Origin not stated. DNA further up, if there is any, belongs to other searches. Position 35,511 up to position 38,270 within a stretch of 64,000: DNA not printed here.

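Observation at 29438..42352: Methylated-amine catabolic locus lacking the canonical N-methylglutamate dehydrogenase (mgdABCD)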

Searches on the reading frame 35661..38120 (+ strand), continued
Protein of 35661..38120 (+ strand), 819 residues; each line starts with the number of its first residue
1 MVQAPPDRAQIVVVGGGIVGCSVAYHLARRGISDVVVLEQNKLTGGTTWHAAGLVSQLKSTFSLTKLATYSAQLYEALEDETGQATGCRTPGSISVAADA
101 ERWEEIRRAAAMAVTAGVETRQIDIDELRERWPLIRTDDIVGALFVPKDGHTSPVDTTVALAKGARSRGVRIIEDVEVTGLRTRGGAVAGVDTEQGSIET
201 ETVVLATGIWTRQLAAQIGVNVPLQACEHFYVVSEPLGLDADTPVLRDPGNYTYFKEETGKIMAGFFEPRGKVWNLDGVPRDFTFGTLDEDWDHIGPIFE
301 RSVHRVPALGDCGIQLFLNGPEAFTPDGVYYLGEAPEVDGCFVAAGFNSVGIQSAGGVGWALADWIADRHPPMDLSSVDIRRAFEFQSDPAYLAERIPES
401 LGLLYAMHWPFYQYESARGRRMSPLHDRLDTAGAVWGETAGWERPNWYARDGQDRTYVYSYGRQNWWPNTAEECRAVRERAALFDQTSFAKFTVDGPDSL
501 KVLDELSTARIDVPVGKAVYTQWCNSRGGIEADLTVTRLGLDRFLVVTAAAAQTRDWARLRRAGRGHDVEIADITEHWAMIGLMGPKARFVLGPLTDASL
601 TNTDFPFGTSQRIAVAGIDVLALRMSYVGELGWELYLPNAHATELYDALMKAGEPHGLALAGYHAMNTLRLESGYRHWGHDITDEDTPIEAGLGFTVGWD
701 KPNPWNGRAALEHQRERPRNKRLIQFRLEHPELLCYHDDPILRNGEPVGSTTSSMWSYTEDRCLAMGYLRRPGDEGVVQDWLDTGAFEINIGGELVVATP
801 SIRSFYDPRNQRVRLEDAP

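Call 75: search_solved_structures(query=window:35661-38120:+, max_evalue=1e-100, show_alignments=4)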
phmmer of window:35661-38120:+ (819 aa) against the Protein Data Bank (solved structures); distinct sequences matched with E-value up to 1e-100: 5.
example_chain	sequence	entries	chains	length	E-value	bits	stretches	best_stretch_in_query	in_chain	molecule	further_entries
5l46_A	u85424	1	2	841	4.3e-145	488.1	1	7-769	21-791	Dimethylglycine dehydrogenase, mitochondrial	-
4pab_A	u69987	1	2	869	5.4e-143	481.1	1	6-769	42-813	Dimethylglycine dehydrogenase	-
4p9s_A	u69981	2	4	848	2.9e-142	478.7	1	6-769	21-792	Dimethylglycine dehydrogenase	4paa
1pj5_A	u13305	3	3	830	2e-112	380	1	10-814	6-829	N,N-dimethylglycine oxidase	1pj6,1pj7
3gsi_A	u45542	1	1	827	3.4e-111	375.9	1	10-814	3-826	N,N-dimethylglycine oxidase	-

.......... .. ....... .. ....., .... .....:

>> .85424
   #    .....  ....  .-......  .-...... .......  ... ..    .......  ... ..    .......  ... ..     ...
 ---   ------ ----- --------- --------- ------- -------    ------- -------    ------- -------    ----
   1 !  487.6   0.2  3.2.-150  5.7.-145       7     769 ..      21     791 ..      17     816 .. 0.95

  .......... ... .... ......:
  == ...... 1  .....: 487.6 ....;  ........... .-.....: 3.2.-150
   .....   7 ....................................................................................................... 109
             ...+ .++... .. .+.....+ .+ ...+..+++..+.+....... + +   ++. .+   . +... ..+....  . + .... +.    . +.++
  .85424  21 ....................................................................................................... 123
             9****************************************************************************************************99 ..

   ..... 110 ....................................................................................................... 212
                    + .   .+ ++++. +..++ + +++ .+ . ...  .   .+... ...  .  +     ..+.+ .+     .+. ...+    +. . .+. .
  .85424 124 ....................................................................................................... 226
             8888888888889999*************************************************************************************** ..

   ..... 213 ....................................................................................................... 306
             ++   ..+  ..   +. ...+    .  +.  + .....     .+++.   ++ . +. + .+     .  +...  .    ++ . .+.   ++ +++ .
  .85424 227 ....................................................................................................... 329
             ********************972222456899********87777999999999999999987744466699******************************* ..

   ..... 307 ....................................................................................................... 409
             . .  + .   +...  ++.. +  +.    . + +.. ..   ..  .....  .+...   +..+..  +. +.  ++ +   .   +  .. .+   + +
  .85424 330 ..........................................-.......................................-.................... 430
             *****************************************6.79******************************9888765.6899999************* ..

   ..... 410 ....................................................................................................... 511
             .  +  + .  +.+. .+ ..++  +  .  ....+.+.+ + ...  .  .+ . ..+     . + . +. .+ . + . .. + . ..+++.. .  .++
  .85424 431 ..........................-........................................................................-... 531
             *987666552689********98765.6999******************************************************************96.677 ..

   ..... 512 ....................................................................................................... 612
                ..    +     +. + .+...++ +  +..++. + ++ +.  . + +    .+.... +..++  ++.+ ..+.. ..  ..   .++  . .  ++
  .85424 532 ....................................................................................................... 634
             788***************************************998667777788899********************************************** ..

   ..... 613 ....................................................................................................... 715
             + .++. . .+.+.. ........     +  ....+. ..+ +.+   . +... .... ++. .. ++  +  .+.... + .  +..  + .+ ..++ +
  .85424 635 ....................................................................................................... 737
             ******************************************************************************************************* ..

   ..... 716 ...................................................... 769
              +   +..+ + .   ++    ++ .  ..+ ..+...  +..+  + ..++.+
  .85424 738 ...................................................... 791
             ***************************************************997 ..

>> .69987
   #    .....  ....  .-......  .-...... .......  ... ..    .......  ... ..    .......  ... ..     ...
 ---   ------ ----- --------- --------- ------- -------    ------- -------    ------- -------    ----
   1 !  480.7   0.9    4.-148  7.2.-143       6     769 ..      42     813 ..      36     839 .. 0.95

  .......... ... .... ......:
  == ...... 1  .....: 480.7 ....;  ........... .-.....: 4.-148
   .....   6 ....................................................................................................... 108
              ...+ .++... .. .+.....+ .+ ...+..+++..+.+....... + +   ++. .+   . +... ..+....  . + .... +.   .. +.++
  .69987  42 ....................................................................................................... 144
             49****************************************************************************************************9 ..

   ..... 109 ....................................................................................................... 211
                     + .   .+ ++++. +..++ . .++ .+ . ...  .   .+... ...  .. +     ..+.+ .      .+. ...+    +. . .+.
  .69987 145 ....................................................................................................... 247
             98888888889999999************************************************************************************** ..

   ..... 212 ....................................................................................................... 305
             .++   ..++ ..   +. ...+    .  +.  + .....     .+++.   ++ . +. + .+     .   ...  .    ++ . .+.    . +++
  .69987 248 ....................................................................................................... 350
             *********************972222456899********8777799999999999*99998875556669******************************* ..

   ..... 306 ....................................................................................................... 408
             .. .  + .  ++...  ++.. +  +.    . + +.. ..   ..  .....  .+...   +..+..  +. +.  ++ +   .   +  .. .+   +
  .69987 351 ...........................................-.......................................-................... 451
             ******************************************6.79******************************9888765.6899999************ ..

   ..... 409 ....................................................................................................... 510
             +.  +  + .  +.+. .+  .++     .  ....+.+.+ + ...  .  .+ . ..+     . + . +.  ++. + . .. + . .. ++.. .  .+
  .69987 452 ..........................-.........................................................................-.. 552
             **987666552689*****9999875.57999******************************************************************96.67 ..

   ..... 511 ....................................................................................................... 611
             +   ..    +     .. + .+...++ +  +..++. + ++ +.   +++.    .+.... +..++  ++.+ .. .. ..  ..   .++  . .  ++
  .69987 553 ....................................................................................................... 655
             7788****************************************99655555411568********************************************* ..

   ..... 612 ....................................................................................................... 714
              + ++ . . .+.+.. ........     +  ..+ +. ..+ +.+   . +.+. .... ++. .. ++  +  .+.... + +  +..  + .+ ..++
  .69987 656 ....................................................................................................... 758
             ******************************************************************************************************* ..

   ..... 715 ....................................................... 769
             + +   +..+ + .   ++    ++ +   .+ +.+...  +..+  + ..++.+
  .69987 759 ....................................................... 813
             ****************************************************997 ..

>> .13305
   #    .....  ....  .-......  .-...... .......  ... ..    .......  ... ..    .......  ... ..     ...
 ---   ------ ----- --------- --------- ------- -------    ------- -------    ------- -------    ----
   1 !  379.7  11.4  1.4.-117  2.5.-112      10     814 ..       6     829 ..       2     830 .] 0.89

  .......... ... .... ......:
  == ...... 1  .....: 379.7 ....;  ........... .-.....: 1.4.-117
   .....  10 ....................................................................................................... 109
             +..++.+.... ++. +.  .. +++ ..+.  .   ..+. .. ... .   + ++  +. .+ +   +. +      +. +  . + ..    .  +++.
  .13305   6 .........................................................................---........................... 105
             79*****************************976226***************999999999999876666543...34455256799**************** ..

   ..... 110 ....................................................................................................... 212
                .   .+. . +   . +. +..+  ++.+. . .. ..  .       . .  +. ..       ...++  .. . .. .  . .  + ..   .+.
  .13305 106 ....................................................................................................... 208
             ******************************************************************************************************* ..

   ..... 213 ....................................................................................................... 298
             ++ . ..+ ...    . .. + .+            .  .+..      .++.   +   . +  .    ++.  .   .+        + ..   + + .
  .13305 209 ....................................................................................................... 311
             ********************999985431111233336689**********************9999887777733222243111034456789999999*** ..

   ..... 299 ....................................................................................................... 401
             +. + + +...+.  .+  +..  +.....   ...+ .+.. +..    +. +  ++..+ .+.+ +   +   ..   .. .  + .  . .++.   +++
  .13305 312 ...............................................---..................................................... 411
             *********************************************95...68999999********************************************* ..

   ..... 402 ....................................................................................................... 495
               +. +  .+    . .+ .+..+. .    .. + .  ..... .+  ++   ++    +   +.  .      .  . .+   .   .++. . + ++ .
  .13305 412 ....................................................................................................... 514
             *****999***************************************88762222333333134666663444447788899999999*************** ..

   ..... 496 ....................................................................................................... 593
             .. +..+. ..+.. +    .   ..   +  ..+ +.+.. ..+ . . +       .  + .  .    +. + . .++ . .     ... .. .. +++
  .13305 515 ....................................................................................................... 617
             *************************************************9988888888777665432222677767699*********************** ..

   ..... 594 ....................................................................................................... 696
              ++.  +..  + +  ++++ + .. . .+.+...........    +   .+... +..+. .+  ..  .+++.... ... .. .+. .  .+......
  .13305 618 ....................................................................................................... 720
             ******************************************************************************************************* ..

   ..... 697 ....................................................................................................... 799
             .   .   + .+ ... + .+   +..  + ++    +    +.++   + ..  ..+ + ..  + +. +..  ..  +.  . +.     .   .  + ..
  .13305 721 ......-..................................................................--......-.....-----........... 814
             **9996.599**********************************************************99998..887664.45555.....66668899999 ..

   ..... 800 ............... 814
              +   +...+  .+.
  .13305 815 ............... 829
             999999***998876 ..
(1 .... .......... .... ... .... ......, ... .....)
